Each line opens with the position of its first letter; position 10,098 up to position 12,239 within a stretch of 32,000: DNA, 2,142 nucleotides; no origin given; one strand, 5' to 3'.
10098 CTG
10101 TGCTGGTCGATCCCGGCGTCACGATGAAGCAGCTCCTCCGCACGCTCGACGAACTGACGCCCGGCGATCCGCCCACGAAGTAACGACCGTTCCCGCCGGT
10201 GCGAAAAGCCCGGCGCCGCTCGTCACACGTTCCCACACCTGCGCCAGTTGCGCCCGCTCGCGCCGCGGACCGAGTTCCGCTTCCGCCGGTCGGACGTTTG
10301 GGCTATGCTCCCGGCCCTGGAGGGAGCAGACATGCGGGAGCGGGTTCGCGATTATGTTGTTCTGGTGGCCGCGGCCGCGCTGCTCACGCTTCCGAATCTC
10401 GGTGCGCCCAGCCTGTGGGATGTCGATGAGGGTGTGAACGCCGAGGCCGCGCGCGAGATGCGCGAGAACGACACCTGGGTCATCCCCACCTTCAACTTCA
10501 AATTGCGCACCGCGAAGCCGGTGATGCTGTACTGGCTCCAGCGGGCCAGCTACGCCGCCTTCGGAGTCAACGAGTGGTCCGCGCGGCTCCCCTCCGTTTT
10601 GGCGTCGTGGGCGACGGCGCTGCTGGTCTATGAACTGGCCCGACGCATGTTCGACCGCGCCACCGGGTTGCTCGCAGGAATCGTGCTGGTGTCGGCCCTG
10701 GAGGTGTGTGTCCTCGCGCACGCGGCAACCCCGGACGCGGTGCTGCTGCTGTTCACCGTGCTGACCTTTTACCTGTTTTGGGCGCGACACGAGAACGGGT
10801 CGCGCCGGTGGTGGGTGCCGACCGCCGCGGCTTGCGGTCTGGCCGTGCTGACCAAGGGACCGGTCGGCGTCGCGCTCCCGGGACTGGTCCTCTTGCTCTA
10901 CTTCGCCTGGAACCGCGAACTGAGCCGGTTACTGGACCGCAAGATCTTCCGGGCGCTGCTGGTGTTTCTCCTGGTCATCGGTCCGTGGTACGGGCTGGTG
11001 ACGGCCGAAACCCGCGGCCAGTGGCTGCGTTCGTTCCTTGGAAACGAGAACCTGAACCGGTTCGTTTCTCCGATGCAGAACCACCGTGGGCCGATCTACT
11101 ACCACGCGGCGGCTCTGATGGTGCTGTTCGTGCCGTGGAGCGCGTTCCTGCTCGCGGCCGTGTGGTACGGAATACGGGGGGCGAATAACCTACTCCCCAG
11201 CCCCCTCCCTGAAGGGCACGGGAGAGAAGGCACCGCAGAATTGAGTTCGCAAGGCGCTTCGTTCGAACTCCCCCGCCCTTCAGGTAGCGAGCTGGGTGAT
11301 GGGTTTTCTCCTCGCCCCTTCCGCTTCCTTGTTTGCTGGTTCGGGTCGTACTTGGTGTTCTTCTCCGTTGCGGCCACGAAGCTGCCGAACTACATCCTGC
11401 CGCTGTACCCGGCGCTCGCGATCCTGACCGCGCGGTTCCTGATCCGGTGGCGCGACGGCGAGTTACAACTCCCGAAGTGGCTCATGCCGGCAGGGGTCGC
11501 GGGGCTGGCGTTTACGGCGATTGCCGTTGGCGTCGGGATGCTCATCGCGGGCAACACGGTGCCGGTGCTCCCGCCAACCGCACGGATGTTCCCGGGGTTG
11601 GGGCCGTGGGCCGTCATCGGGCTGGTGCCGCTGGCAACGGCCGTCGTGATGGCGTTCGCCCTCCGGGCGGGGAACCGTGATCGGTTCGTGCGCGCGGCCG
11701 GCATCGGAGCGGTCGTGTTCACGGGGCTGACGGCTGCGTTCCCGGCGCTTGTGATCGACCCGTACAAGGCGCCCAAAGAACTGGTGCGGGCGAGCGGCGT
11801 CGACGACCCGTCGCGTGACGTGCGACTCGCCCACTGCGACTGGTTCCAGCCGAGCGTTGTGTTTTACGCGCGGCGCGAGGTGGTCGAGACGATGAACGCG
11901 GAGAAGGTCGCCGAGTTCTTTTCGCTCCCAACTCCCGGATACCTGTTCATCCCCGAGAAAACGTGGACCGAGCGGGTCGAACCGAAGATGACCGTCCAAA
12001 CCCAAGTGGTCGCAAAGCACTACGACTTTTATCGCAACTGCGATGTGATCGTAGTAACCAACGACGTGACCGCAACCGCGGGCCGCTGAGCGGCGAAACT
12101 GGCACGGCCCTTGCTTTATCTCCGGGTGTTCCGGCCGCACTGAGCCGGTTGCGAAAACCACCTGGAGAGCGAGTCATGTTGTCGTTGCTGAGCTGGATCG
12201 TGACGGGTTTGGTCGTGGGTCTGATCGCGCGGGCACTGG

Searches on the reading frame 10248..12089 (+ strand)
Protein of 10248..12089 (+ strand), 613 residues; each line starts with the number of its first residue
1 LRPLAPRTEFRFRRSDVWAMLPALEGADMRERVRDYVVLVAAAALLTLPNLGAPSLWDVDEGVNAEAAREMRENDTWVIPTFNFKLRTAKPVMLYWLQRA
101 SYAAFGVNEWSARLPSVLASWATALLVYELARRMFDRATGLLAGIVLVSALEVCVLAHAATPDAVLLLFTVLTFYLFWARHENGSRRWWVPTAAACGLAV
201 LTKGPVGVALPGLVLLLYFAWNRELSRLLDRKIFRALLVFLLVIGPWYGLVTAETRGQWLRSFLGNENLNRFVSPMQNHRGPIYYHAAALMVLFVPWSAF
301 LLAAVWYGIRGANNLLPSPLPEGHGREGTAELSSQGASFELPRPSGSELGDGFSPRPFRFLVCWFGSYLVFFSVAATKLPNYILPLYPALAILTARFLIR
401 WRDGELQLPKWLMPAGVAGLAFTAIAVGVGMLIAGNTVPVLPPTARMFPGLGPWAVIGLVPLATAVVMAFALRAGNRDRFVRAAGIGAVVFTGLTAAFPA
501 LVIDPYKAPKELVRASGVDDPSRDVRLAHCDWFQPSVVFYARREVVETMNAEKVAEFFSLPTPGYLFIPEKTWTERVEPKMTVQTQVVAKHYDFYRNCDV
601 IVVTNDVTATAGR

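Call 9: search_protein_families(library=pfam, proteins=[window:10248-12089:+])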
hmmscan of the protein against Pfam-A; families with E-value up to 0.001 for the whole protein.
window:10248-12089:+ (613 aa): 2 families
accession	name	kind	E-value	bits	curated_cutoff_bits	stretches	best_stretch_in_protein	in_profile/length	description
PF13231.12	PMT_2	-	2e-28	100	26.1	1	90-247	2-157/160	Dolichyl-phosphate-mannose-protein mannosyltransferase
PF02366.24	PMT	-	6e-22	78.8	22.7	1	37-251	6-234/245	Dolichyl-phosphate-mannose-protein mannosyltransferase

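Call 55: find_homologous_proteins(query=window:10248-12089:+, max_evalue=1e-20)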
Query window:10248-12089:+ (613 aa): 911 proteins with E <= 1e-20 among 8000 candidates; the best 120 are listed.
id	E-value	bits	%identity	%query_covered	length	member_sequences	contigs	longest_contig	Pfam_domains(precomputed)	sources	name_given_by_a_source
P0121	0.0e+0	1266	95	97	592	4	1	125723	PF02366.25,PF13231.13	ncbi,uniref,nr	ncbi:glycosyltransferase family 39 protein [Gemmata sp. JC673]|uniref:Glycosyltransferase family 39 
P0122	0.0e+0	1181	89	95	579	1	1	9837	PF02366.25,PF13231.13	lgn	-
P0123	2.0e-294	996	77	95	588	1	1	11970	PF02366.25,PF13231.13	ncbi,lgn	ncbi:MAG TPA: glycosyltransferase family 39 protein [Gemmata sp.]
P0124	4.6e-290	982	77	95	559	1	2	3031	PF02366.25,PF13231.13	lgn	-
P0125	3.2e-285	966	73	95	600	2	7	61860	PF02366.25,PF13231.13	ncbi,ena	-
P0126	1.8e-284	963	73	95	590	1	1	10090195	PF02366.25,PF13231.13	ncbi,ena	-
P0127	1.3e-282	957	72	95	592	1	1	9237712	PF02366.25,PF13231.13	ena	-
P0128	1.4e-282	957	72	95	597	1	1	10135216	PF02366.25,PF13231.13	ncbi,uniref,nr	ncbi:Hypothetical conserved protein OS=uncultured planctomycete GN=HGMM_F37F03C27 PE=4 SV=1: PMT_2 [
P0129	4.9e-281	952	72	94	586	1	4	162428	PF02366.25,PF13231.13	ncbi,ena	-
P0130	1.1e-278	944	72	95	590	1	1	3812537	PF02366.25,PF13231.13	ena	-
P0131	9.5e-277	938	70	95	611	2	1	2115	PF02366.25,PF13231.13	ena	-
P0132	1.5e-275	934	71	95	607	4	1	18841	PF02366.25,PF13231.13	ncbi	-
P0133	2.7e-274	930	71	93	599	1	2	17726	PF02366.25,PF13231.13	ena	-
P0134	1.8e-273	927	69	95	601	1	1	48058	PF02366.25,PF13231.13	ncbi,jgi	-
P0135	5.0e-273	925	69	95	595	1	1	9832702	PF02366.25,PF13231.13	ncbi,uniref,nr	ncbi:glycosyltransferase family 39 protein [Frigoriglobus tundricola]|uniref:GT83 family glycosyltra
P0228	8.5e-214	730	57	94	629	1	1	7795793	PF02366.25,PF13231.13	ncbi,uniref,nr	ncbi:ArnT family glycosyltransferase [Urbifossiella limnaea]|uniref:Undecaprenyl phosphate-alpha-4-a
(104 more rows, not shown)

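Call 57: find_encoding_contigs(protein=P0135, flank=10000, max_places=1)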
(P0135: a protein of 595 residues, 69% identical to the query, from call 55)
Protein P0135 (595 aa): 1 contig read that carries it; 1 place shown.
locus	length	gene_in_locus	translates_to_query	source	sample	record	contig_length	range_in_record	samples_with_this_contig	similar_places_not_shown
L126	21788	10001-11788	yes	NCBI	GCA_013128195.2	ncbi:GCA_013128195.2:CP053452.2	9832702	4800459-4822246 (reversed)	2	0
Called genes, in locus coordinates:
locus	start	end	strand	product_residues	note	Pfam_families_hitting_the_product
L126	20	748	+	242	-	PF00440:TetR_N, PF13977:TetR_C_6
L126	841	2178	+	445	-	PF25917:BSH_RND (weak), PF25954:Beta-barrel_RND_2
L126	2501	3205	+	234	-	PF00005:ABC_tran, PF13304:AAA_21 (faint)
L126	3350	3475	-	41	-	-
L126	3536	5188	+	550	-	PF02687:FtsX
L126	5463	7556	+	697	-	PF12704:MacB_PCD, PF02687:FtsX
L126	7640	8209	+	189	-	-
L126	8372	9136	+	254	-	PF00106:adh_short, PF08659:KR, PF13561:adh_short_C2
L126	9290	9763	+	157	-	-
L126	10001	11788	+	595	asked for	PF02366:PMT, PF13231:PMT_2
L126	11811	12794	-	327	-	PF00389:2-Hacid_dh, PF02826:2-Hacid_dh_C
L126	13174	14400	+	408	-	-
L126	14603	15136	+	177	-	PF07238:PilZ (weak)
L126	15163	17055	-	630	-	PF02776:TPP_enzyme_N, PF00205:TPP_enzyme_M, PF02775:TPP_enzyme_C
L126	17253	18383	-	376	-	-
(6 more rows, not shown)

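Call 58: find_encoding_contigs(protein=P0228, flank=10000, max_places=1)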
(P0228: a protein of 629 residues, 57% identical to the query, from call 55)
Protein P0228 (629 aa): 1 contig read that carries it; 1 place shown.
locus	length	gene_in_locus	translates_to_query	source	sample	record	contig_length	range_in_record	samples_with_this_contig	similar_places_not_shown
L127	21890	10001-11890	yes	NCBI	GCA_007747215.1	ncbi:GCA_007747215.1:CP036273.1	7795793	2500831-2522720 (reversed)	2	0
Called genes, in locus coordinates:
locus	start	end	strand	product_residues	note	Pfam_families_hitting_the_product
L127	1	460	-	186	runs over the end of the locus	PF22769:DCD, PF00692:dUTPase (weak)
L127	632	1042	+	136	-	PF01878:EVE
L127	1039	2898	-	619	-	PF26549:Tricorn_N, PF26550:Tricorn_2nd, PF23381:Beta-prop_IFT122_1st, PF24814:WD40_Prp19, PF25168:Beta-prop_WDR36-Utp21_2nd, PF25173:Beta-prop_WDR3_1st, PF25174:Beta-prop_THOC3, PF25175:Beta-prop_WDR5, +30 more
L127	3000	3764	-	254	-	-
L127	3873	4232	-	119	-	PF00072:Response_reg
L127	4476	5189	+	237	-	PF13545:HTH_Crp_2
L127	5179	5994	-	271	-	-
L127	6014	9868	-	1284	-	-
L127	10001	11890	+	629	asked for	PF02366:PMT, PF13231:PMT_2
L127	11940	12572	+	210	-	-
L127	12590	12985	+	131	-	PF13564:DoxX_2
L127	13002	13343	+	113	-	-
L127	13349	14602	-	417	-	PF01011:PQQ (faint), PF13360:PQQ_2 (weak), PF13570:Beta-prop_ACSF4 (faint), PF13360:PQQ_2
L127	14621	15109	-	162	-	PF00583:Acetyltransf_1, PF13673:Acetyltransf_10, PF13508:Acetyltransf_7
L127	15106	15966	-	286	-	PF00149:Metallophos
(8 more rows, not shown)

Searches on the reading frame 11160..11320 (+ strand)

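Call 96: search_protein_families(library=ncbifam, max_evalue=1, proteins=[window:11160-11320:+])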
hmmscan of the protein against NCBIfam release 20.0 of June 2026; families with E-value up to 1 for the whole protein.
window:11160-11320:+ (53 aa): 0 families
